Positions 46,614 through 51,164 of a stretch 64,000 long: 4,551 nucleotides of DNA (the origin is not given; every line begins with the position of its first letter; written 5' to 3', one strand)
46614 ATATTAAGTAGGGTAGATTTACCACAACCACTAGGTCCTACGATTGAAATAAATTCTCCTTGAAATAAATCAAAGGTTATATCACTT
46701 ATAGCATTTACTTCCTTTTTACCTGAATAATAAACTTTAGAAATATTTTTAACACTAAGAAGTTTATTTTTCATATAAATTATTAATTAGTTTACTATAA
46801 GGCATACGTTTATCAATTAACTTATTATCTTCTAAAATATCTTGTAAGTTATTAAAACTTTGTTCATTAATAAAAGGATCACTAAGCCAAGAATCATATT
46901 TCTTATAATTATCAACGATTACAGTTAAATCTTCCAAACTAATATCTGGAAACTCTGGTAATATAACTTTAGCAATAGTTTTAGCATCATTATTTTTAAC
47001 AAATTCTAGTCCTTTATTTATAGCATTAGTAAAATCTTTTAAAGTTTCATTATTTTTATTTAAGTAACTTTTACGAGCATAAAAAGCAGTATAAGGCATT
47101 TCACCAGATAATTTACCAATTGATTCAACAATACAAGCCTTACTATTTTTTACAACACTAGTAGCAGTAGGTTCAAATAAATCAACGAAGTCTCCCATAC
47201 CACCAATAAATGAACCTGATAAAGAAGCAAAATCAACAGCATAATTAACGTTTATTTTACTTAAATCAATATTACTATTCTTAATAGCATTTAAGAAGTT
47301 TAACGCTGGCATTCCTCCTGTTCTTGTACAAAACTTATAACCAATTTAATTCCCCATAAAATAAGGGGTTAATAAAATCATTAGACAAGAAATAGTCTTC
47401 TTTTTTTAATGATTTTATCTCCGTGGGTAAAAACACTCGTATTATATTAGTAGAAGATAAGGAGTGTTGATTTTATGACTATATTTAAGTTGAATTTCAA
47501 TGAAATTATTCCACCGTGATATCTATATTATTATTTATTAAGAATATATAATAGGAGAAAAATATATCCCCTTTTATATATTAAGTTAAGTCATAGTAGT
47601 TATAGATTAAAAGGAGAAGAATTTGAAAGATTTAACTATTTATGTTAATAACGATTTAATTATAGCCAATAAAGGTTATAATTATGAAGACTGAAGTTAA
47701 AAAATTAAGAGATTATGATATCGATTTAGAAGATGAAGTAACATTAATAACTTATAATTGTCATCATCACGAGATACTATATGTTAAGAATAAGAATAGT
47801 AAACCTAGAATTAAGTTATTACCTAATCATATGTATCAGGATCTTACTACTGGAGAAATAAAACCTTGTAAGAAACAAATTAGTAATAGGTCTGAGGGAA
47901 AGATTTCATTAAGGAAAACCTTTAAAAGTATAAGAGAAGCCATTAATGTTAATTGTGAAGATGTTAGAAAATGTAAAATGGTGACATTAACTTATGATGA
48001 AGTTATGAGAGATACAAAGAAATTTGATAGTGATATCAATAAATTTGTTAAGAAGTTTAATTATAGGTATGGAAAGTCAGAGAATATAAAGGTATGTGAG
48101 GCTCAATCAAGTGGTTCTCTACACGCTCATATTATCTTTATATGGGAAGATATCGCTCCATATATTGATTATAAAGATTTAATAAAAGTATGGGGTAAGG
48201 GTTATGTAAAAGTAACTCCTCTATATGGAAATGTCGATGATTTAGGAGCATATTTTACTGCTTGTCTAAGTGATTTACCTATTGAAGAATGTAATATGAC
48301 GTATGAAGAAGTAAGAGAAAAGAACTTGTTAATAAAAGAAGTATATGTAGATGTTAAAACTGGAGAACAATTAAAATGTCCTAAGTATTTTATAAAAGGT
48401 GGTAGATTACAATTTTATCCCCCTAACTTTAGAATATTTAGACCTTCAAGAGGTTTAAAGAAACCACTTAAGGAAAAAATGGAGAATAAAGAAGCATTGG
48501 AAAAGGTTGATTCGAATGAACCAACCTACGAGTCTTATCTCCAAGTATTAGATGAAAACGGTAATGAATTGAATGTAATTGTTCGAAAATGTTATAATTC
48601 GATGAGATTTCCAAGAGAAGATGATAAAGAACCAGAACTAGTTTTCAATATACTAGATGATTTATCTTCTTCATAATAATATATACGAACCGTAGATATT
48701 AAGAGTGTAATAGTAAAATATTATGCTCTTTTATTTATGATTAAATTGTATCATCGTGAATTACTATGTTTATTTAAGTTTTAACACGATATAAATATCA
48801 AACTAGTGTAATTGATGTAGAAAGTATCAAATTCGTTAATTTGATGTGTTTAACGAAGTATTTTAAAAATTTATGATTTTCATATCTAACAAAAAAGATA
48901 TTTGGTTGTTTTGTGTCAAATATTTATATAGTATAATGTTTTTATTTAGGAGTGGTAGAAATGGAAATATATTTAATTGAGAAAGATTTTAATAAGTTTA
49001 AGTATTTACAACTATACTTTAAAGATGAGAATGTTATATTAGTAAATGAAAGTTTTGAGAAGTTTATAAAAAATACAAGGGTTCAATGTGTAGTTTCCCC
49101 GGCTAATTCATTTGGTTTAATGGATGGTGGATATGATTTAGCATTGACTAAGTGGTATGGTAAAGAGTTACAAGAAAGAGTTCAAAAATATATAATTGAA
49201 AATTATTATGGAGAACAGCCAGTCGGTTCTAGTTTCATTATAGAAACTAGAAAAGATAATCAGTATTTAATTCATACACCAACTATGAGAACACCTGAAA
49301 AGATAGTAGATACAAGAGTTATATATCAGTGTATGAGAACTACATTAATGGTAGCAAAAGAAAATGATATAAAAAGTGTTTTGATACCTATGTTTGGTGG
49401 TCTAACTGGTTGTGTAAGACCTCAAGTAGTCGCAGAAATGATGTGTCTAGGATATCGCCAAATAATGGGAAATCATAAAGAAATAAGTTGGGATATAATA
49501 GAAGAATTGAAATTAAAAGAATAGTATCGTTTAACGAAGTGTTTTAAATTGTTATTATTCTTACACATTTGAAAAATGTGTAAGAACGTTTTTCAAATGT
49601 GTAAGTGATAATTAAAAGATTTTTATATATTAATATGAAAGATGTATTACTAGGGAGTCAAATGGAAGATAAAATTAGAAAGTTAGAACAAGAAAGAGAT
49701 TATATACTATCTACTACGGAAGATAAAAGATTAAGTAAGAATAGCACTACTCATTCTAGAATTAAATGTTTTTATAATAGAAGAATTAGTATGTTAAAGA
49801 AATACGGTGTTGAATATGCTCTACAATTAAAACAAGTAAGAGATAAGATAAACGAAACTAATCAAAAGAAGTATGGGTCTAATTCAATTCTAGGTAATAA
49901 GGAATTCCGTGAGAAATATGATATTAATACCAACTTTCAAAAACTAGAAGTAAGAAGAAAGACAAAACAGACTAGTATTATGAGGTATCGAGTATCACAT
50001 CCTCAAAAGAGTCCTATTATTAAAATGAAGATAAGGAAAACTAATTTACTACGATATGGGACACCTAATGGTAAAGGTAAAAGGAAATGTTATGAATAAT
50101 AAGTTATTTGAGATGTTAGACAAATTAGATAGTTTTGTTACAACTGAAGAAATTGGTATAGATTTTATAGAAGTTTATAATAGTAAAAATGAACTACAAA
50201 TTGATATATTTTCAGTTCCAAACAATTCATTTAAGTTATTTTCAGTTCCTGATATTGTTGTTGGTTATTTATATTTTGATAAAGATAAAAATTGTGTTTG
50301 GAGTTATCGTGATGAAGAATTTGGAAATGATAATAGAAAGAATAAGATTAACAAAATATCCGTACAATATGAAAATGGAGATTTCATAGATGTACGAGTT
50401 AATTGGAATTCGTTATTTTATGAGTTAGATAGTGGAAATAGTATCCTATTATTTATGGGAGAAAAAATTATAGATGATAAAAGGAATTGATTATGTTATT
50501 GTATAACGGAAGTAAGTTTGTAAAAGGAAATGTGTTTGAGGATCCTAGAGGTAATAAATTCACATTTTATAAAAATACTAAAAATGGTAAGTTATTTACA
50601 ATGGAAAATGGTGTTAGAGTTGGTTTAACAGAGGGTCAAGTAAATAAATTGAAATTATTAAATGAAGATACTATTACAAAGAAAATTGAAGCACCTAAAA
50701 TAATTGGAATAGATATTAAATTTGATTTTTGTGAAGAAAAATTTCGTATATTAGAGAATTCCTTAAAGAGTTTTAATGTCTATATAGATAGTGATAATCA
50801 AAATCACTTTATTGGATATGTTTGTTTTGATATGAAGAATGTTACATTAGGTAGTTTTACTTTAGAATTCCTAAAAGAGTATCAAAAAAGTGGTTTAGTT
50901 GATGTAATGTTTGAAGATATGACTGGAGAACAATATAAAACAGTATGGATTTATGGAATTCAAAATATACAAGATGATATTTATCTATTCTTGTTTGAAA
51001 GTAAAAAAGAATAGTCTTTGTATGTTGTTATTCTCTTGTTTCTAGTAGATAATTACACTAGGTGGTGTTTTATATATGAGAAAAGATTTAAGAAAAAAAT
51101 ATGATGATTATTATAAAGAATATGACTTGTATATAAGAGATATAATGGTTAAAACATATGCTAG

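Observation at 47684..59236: Cargo of the element: Rep-like, macro domain, XRE switch, zinc-ribbon membrane pair, HExxH/Zn-finger protein, Pif1 helicase, second serine recombinase, and no virion genes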

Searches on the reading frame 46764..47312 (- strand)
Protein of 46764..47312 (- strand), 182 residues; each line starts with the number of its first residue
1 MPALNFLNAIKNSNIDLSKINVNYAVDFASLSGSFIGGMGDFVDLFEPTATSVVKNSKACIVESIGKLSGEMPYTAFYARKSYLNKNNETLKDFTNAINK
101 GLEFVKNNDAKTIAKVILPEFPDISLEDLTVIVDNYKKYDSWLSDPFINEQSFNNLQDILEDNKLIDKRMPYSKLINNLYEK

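Call 5: search_protein_families(library=pfam, max_evalue=0.01, proteins=[window:46764-47312:-])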
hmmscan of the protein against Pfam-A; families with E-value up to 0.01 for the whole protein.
window:46764-47312:- (182 aa): 1 family
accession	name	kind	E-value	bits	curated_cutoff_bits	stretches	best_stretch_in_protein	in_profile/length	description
PF09084.16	NMT1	-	0.0053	17.1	20.5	1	72-108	176-212/216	NMT1/THI5 like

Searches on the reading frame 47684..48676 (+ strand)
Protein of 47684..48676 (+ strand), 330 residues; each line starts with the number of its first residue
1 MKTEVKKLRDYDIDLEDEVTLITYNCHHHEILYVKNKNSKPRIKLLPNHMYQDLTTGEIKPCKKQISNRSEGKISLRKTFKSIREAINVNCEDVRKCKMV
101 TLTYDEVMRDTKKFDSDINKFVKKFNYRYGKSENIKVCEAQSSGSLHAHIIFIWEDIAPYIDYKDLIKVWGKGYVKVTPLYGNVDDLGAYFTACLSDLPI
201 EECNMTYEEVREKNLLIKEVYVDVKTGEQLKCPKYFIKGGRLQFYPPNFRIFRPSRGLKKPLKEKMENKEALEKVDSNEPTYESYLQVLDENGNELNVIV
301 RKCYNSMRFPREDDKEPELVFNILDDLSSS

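Call 4: search_protein_families(library=pfam, max_evalue=0.01, proteins=[window:47684-48676:+])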
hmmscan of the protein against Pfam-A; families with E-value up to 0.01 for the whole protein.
window:47684-48676:+ (330 aa): 1 family
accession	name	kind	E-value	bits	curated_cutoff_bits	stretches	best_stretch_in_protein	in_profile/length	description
PF23343.2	REP_ORF2-G2P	-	2.4e-12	47.4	27.8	1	98-192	2-92/99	Replication-associated protein ORF2/G2P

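Call 6: search_protein_families(library=phrogs, max_evalue=0.001, proteins=[window:47684-48676:+])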
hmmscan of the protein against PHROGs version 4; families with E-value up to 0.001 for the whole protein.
window:47684-48676:+ (330 aa): 2 families
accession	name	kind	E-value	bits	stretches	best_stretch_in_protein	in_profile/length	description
phrog_3419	-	DNA, RNA and nucleotide metabolism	1.9e-16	61.5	1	55-185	61-185/289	rolling circle DNA replication initiation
phrog_3584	-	DNA, RNA and nucleotide metabolism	2.6e-08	34.6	1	60-193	34-175/265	replication initiation protein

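Call 8: search_protein_families(library=padloc, max_evalue=0.01, proteins=[window:47684-48676:+])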
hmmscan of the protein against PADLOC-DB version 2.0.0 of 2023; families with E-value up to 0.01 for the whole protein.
window:47684-48676:+ (330 aa): 0 families

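Call 22: find_related_loci(query=window:47684-48676:+, collection=viral_contigs, flank=10000)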
Query window:47684-48676:+ (330 aa) in viral_contigs; peptide patterns used: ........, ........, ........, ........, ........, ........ (x = any residue, [..] = any of these).
44 stretches matched a pattern, but none encodes a relative of the query by tblastn (E <= 1e-3).

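Call 31: search_solved_structures(query=window:47684-48676:+, max_evalue=10)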
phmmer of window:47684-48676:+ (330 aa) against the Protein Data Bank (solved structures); distinct sequences matched with E-value up to 10: 4.
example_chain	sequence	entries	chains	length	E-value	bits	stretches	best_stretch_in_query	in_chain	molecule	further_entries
4iq2_A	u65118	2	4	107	0.48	12.7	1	95-140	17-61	Peptidyl-prolyl cis-trans isomerase FKBP1B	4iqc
6x34_A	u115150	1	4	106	1.9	10.7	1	99-140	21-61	Peptidyl-prolyl cis-trans isomerase FKBP1B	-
1c9h_A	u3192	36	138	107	1.9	10.7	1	99-140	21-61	FKBP12.6 | Peptidyl-prolyl cis-trans isomerase FKBP1B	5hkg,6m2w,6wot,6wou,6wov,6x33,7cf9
4c02_B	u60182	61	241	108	2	10.7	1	99-140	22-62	PEPTIDYL-PROLYL CIS-TRANS ISOMERASE FKBP1B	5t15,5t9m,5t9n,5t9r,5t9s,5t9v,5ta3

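Call 38: search_protein_families(library=ncbifam, max_evalue=0.01, proteins=[window:47684-48676:+])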
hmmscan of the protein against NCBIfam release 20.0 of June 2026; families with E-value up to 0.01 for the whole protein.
window:47684-48676:+ (330 aa): 0 families

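Call 72: search_dna_similar(query=window:47684-48676:+, collection=phages, mode=protein, max_evalue=0.01)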
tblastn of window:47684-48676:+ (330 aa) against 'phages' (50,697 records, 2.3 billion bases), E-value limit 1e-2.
Records with a match: 5; places in all: 5; records where one place covers at least 80% of the query: 0.
Best place of each record, by identity: <60% 5.
By first word of the organism name: bajarodino 2; Spiroplasma 2; bajarodmic 1.
By host as written in the record: - 3; Circulifer haematoceps 2.
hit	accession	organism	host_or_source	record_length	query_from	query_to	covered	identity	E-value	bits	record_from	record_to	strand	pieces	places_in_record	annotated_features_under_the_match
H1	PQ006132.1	bajarodino virus 9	Neotoma bryanti feces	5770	41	279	72%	26.3%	6e-22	102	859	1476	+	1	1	replication initiator protein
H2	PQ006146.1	bajarodino virus 9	Neotoma bryanti feces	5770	41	279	72%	26.3%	6e-22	102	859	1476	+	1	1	replication initiator protein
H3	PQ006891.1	bajarodmic virus 674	Dipodomys merriami feces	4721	51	265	65%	24.0%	7e-3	44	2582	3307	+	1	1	replication initiator protein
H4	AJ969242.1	Spiroplasma phage SVGII3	Circulifer haematoceps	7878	66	193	39%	30.0%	7e-3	44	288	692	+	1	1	rep: replicative protein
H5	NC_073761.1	Spiroplasma phage SVGII3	Circulifer haematoceps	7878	66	193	39%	30.0%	7e-3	44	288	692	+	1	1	rep: replicative protein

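Call 98: search_dna_similar(query=window:47684-48676:+, collection=plasmids, mode=protein, max_evalue=0.001, max_rows=12)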
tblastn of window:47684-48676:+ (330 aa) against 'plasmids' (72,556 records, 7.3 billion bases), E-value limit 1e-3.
Records with a match: 85; places in all: 89; records where one place covers at least 80% of the query: 15.
Best place of each record, by identity: <60% 85.
By first word of the organism name: Enterococcus 50; uncultured 7; Limosilactobacillus 4; Staphylococcus 3; Brevibacillus 3; Fusobacterium 3; Lactobacillus 2; Bacillus 2; Anoxybacillus 1; Lysinibacillus 1; and 9 more.
By predicted mobility (MOB-suite, as given by PLSDB): non-mobilizable 54; conjugative 29; mobilizable 2.
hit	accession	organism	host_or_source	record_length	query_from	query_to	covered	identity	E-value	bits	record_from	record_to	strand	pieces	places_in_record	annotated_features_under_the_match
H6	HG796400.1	uncultured bacterium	-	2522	4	308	92%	35.0%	4e-40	156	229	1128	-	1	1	CDS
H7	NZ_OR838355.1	Anoxybacillus gonensis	-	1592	17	308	88%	36.5%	1e-40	155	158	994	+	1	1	none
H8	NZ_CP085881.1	Lysinibacillus sp. CD3-6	cell culture,Brassica juncea rhizosphere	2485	17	313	90%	35.6%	1e-41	160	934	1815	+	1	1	hypothetical protein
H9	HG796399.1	uncultured bacterium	-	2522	30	308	85%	37.3%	3e-44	168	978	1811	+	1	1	CDS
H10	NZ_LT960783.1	Latilactobacillus sakei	French dry-type pork sausage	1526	17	308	88%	35.3%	2e-26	115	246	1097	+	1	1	hypothetical protein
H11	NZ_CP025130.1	Planococcus sp. MB-3u-03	-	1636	16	292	84%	36.7%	5e-41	156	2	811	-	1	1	none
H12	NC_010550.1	Exiguobacterium sibiricum 255-15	-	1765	22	308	87%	34.4%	1e-34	139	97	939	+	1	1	hypothetical protein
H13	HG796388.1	uncultured bacterium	-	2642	30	308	85%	35.2%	6e-44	167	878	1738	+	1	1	CDS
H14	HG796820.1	uncultured bacterium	-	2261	30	308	85%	34.8%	6e-37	147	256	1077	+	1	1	CDS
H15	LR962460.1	Enterococcus faecalis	-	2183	7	305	91%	30.7%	5e-26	115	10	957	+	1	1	record has no annotation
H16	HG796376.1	uncultured bacterium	-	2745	51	308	78%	35.5%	2e-34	140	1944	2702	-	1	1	none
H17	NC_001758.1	Ruminococcus flavefaciens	-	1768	30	308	85%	32.6%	2e-32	133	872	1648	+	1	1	hypothetical protein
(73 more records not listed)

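Call 100: get_annotated_region(hit=H8, flank=1500)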
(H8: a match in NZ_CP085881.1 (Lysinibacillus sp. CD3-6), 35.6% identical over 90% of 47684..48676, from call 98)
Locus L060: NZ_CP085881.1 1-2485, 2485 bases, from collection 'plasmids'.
description: Lysinibacillus sp. CD3-6 plasmid unnamed, complete sequence
organism: Lysinibacillus sp. CD3-6 (NCBI taxid 2892541)
taxonomy: Bacteria; Bacillota; Bacilli; Bacillales; Bacillaceae; Lysinibacillus; Lysinibacillus sp. CD3-6
host: -; source: cell culture,Brassica juncea rhizosphere; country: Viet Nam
typing (MOB-suite, as given by PLSDB): non-mobilizable
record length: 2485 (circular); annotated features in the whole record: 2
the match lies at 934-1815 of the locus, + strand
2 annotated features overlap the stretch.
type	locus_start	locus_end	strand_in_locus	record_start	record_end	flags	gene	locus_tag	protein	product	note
CDS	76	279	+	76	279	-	-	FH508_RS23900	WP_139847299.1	hypothetical protein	-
CDS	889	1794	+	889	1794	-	-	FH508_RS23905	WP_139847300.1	hypothetical protein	-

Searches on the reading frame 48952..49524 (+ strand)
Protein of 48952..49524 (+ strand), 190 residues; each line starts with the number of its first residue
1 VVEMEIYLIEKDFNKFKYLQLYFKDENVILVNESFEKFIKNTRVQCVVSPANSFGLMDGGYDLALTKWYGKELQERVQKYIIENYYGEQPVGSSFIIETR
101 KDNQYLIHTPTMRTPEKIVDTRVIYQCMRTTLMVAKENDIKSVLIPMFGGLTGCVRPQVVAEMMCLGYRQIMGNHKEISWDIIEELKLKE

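Call 4: search_protein_families(library=pfam, max_evalue=0.01, proteins=[window:48952-49524:+])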
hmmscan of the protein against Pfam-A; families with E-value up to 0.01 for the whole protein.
window:48952-49524:+ (190 aa): 2 families
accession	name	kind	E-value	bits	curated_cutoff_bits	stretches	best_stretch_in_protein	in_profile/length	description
PF01661.27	Macro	-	2.8e-16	60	22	1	48-164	1-118/118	Macro domain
PF14519.12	Macro_2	-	5.4e-10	39.5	27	1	30-117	66-161/290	Macro-like domain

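Call 6: search_protein_families(library=phrogs, max_evalue=0.001, proteins=[window:48952-49524:+])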
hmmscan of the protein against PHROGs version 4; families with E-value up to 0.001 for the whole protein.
window:48952-49524:+ (190 aa): 2 families
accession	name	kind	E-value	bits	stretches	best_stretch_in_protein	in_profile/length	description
phrog_2613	-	unknown function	6.3e-47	161.4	1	4-181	2-186/274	-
phrog_14717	-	tail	8.5e-29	101.9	1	48-162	100-223/228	tail protein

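Call 8: search_protein_families(library=padloc, max_evalue=0.01, proteins=[window:48952-49524:+])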
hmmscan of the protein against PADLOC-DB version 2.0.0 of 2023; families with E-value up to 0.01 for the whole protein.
window:48952-49524:+ (190 aa): 1 family
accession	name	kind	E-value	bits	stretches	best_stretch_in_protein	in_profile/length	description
PDLC02990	DarG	-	2.4e-05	22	1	42-164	12-129/329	-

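Call 38: search_protein_families(library=ncbifam, max_evalue=0.01, proteins=[window:48961-49524:+])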
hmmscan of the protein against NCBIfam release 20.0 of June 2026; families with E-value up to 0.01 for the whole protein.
window:48961-49524:+ (187 aa): 8 families
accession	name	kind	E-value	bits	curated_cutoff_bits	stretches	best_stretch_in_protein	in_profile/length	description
NF001666.0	PRK00431.2-2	equivalog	5.9e-11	42.5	246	1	37-166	11-135/164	ADP-ribose-binding protein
NF001664.0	PRK00431.1-6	equivalog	1.4e-07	31.1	200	1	36-145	11-121/173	O-acetyl-ADP-ribose deacetylase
NF001667.0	PRK00431.2-3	equivalog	8.7e-07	28.8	252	1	36-176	17-154/182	ADP-ribose-binding protein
NF001663.0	PRK00431.1-4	equivalog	4.8e-06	26.6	285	1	36-151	16-129/180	ADP-ribose-binding protein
NF001668.0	PRK00431.2-4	equivalog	0.00028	20.2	278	1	37-150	59-170/220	ADP-ribose-binding protein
NF001665.0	PRK00431.2-1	equivalog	0.00067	19.2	315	1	37-145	18-123/177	ADP-ribose-binding protein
NF001660.0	PRK00431.1-1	equivalog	0.0057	16.2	271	1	36-145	12-121/177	O-acetyl-ADP-ribose deacetylase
NF048014.1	antitoxin_DarG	equivalog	0.0066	15.8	250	1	40-160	12-130/338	type II toxin-antitoxin system antitoxin DNA ADP-ribosyl glycohydrolase DarG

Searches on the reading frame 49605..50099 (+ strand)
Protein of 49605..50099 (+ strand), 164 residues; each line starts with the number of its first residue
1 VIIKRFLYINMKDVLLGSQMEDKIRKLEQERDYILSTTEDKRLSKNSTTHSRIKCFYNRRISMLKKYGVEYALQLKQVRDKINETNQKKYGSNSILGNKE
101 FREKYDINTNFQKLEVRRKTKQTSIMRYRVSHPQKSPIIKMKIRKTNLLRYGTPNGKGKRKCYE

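Call 4: search_protein_families(library=pfam, max_evalue=0.01, proteins=[window:49605-50099:+])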
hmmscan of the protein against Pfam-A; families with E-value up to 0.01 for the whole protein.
window:49605-50099:+ (164 aa): 1 family
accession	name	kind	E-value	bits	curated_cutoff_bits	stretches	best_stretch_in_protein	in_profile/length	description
PF24308.1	DUF7487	-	1.5e-12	48.4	27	1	61-154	5-106/220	Family of unknown function (DUF7487)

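Call 6: search_protein_families(library=phrogs, max_evalue=0.001, proteins=[window:49605-50099:+])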
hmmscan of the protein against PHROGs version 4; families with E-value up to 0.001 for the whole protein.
window:49605-50099:+ (164 aa): 2 families
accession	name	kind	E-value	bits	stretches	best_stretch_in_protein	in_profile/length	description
phrog_3339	-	DNA, RNA and nucleotide metabolism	1e-09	39.1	1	39-155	96-177/536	homing endonuclease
phrog_12131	-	DNA, RNA and nucleotide metabolism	1.4e-07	32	1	54-102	126-175/313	homing endonuclease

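Call 8: search_protein_families(library=padloc, max_evalue=0.01, proteins=[window:49605-50099:+])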
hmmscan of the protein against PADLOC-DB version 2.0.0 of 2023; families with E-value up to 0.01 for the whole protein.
window:49605-50099:+ (164 aa): 0 families

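Call 38: search_protein_families(library=ncbifam, max_evalue=0.01, proteins=[window:49662-50099:+])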
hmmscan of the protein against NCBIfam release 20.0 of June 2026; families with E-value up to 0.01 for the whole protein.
window:49662-50099:+ (145 aa): 0 families

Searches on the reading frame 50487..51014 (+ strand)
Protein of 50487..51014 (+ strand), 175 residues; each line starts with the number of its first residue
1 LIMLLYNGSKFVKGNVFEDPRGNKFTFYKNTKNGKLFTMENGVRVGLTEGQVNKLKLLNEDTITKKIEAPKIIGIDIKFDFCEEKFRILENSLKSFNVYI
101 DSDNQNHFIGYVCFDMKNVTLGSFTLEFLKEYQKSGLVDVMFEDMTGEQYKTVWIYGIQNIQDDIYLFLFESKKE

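Call 4: search_protein_families(library=pfam, max_evalue=0.01, proteins=[window:50487-51014:+])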
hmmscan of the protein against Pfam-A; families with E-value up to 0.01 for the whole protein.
window:50487-51014:+ (175 aa): 0 families

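Call 6: search_protein_families(library=phrogs, max_evalue=0.001, proteins=[window:50487-51014:+])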
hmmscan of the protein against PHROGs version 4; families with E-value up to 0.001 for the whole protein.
window:50487-51014:+ (175 aa): 0 families

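Call 8: search_protein_families(library=padloc, max_evalue=0.01, proteins=[window:50487-51014:+])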
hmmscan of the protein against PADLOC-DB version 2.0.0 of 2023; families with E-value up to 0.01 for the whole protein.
window:50487-51014:+ (175 aa): 1 family
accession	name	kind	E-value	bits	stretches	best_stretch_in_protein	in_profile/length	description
PDLC02086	Cas4b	-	7.2e-05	20.9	1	22-151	5-126/161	-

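Call 38: search_protein_families(library=ncbifam, max_evalue=0.01, proteins=[window:50493-51014:+])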
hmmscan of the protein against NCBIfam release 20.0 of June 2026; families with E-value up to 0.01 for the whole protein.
window:50493-51014:+ (173 aa): 0 families
